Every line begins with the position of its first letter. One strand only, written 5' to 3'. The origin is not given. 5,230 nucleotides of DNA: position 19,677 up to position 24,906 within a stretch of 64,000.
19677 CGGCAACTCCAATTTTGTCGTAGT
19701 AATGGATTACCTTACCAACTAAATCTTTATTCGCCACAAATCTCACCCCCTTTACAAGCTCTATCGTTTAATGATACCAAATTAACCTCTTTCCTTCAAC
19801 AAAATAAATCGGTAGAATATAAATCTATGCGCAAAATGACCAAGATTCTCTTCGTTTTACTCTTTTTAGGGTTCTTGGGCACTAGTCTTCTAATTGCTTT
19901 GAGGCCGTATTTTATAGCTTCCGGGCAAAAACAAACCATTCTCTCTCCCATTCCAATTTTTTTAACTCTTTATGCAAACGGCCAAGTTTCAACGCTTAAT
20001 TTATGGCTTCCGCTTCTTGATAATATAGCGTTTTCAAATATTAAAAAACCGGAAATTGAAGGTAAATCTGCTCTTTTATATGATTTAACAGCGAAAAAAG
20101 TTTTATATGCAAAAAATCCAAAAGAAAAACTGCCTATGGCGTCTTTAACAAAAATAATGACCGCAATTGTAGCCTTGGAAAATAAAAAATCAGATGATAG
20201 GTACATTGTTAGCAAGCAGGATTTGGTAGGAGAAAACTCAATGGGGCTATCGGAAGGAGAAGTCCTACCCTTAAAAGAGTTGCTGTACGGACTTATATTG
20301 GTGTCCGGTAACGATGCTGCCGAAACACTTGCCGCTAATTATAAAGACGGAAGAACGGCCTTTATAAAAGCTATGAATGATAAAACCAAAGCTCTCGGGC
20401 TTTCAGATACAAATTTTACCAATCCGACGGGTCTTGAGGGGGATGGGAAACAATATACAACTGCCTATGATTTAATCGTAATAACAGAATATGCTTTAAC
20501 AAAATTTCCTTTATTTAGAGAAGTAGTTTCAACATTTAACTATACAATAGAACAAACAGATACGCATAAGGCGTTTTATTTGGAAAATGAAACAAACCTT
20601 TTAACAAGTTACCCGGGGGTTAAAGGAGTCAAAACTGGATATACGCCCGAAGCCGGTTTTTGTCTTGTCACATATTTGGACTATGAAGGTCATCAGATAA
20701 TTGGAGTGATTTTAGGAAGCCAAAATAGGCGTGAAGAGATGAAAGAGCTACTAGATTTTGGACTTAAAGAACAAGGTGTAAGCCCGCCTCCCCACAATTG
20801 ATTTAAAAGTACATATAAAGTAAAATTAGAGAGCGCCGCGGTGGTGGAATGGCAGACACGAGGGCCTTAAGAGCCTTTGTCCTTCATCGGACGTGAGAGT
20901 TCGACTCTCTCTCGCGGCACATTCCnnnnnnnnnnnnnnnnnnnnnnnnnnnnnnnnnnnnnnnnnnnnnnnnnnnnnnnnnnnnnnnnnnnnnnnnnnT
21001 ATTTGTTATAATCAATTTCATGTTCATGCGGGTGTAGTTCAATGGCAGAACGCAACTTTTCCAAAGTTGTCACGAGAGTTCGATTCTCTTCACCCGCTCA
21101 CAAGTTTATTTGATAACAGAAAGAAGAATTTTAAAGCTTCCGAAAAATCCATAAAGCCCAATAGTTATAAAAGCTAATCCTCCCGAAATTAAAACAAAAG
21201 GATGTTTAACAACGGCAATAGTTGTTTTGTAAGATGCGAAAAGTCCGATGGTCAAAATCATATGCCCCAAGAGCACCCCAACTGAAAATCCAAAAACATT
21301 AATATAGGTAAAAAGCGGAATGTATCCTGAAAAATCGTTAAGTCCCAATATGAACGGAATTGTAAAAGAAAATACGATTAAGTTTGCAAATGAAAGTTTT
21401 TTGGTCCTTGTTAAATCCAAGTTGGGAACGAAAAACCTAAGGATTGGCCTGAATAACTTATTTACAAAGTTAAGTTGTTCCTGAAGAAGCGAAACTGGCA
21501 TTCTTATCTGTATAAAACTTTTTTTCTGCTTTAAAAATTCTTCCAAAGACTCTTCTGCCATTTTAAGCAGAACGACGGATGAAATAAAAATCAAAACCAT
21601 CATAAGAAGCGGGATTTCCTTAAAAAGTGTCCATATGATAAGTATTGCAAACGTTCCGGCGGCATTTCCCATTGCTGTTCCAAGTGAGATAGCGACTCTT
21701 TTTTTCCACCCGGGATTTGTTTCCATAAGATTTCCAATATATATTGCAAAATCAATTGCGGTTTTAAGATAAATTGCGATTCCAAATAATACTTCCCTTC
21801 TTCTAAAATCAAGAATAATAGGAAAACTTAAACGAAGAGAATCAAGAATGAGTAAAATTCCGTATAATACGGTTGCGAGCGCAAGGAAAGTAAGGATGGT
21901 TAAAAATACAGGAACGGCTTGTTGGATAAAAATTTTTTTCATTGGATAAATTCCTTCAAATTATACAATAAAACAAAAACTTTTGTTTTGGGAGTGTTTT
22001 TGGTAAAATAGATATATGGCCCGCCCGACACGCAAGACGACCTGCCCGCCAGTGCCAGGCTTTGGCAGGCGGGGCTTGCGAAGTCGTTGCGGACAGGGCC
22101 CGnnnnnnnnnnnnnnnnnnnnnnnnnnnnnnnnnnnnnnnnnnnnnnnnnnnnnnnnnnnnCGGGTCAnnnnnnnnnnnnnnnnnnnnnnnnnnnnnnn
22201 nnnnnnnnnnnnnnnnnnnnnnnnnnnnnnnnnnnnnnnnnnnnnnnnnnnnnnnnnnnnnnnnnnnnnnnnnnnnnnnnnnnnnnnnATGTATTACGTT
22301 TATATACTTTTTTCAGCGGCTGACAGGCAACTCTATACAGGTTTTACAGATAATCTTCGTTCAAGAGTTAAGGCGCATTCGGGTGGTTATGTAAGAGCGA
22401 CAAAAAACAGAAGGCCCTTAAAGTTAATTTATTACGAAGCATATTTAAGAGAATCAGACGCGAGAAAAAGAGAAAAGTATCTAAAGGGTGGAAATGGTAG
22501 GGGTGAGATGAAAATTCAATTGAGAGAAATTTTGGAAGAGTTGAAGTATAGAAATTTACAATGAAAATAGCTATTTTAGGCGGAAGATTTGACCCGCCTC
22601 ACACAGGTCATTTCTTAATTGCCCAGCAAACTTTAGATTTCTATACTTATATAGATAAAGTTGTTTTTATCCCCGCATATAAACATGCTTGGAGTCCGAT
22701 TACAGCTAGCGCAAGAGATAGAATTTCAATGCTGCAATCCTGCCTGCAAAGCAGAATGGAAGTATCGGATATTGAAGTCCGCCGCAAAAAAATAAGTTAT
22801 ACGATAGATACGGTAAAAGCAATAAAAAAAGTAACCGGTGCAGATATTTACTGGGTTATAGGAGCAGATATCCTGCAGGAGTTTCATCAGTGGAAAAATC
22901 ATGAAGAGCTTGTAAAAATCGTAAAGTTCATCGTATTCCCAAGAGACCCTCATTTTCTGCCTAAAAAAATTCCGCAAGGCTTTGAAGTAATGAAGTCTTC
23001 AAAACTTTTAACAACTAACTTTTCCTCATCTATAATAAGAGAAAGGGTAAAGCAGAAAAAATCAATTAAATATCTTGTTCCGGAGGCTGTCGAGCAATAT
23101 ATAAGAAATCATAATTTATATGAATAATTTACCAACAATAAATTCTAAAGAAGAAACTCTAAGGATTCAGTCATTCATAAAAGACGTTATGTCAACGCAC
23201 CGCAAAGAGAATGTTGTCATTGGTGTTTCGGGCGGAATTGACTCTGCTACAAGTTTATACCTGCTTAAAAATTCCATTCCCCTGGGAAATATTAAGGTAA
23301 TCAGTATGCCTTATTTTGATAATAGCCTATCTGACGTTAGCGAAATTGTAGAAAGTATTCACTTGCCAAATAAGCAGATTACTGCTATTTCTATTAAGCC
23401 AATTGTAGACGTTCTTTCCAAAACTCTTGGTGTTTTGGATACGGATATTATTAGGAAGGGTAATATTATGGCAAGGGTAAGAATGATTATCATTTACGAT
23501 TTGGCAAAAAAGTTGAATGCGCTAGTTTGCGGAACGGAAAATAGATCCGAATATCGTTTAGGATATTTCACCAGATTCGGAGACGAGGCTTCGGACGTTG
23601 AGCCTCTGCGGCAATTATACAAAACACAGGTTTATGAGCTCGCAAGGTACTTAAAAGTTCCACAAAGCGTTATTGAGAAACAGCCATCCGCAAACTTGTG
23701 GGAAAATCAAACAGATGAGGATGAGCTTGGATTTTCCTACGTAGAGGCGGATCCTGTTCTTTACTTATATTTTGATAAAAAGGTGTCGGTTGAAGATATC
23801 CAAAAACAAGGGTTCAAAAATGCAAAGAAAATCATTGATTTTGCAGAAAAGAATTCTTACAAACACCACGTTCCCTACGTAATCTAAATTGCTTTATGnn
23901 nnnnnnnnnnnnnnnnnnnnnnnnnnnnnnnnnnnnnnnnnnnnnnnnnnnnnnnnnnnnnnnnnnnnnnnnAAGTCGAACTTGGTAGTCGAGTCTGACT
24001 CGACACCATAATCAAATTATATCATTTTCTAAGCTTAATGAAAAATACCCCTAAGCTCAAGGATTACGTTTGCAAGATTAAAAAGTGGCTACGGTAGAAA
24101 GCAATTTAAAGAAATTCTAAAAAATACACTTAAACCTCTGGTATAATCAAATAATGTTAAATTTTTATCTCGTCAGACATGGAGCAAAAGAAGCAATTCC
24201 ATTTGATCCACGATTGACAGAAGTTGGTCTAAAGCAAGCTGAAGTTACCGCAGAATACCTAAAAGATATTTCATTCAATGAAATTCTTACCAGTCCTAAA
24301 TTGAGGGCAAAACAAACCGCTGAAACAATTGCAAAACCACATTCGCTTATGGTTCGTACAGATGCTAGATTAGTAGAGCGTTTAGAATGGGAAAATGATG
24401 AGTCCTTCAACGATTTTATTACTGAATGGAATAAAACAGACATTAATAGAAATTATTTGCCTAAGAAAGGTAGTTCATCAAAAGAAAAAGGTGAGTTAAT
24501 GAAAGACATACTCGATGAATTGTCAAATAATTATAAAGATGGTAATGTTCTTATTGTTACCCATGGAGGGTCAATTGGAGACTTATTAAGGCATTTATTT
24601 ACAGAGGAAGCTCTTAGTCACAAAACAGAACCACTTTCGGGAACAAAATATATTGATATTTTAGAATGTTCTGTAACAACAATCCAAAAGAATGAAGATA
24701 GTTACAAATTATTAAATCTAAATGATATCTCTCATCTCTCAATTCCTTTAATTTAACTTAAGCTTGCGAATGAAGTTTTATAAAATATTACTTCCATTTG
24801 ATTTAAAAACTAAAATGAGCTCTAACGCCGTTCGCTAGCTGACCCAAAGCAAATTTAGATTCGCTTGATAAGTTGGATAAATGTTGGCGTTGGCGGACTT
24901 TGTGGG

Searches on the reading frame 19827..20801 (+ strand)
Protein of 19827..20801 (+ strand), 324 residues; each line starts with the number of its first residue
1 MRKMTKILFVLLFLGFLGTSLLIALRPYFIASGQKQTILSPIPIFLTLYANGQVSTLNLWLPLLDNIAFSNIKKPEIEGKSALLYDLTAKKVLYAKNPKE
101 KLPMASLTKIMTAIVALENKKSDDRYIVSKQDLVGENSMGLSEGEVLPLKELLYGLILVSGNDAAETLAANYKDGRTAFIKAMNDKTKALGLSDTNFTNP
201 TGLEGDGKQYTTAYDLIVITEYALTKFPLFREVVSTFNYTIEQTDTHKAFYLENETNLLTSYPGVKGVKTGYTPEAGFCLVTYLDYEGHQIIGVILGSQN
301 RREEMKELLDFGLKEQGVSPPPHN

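Call 55: search_protein_families(library=pfam, proteins=[window:19827-20801:+], max_evalue=0.001)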
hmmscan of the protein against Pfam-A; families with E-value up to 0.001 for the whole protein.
window:19827-20801:+ (324 aa): 2 families
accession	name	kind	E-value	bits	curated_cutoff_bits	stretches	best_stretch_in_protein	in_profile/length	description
PF00768.25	Peptidase_S11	-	1.4e-51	175.7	27.6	1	73-299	6-238/239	D-alanyl-D-alanine carboxypeptidase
PF13354.11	Beta-lactamase2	-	1.5e-08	34.7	22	1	83-217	3-140/214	Beta-lactamase enzyme family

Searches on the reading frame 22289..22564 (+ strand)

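Call 55: search_protein_families(library=pfam, proteins=[window:22289-22564:+], max_evalue=0.001)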
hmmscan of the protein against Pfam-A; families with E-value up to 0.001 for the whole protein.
window:22289-22564:+ (91 aa): 1 family
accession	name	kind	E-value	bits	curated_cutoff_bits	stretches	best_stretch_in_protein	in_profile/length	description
PF01541.30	GIY-YIG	-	7.8e-15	55.4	22.6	1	1-71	1-74/78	GIY-YIG catalytic domain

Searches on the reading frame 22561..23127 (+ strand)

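Call 55: search_protein_families(library=pfam, proteins=[window:22561-23127:+], max_evalue=0.001)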
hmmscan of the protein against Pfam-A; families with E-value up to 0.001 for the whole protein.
window:22561-23127:+ (188 aa): 1 family
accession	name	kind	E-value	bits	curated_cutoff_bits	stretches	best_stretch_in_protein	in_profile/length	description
PF01467.32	CTP_transf_like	-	1.2e-17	64.8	21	1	5-162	1-133/133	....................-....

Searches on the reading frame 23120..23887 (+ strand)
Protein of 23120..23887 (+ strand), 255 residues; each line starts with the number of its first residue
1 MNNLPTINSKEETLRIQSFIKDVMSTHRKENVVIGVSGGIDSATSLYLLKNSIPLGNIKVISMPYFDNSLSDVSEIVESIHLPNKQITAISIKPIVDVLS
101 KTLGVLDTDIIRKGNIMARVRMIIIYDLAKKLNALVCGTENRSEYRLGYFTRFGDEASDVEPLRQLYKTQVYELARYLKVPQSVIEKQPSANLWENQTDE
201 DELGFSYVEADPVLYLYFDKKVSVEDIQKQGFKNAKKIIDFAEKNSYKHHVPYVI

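Call 55: search_protein_families(library=pfam, proteins=[window:23120-23887:+], max_evalue=0.001)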
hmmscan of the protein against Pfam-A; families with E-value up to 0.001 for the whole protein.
window:23120-23887:+ (255 aa): 1 family
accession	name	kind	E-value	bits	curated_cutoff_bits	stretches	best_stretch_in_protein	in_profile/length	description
PF02540.23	NAD_synthase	-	8.3e-64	215.5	21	1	15-252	4-242/242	NAD synthase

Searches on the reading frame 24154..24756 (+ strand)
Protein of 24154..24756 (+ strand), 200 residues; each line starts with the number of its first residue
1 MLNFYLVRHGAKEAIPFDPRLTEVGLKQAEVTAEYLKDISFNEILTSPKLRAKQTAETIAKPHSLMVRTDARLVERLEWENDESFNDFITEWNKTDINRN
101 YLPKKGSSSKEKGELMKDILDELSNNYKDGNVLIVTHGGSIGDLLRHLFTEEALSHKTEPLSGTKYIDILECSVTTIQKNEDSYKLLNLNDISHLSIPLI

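Call 55: search_protein_families(library=pfam, proteins=[window:24154-24756:+], max_evalue=0.001)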
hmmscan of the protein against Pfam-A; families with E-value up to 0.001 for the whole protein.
window:24154-24756:+ (200 aa): 1 family
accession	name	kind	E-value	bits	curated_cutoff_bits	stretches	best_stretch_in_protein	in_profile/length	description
PF00300.27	His_Phos_1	-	7.1e-27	94.8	21.7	1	4-191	1-193/194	Histidine phosphatase superfamily (branch 1)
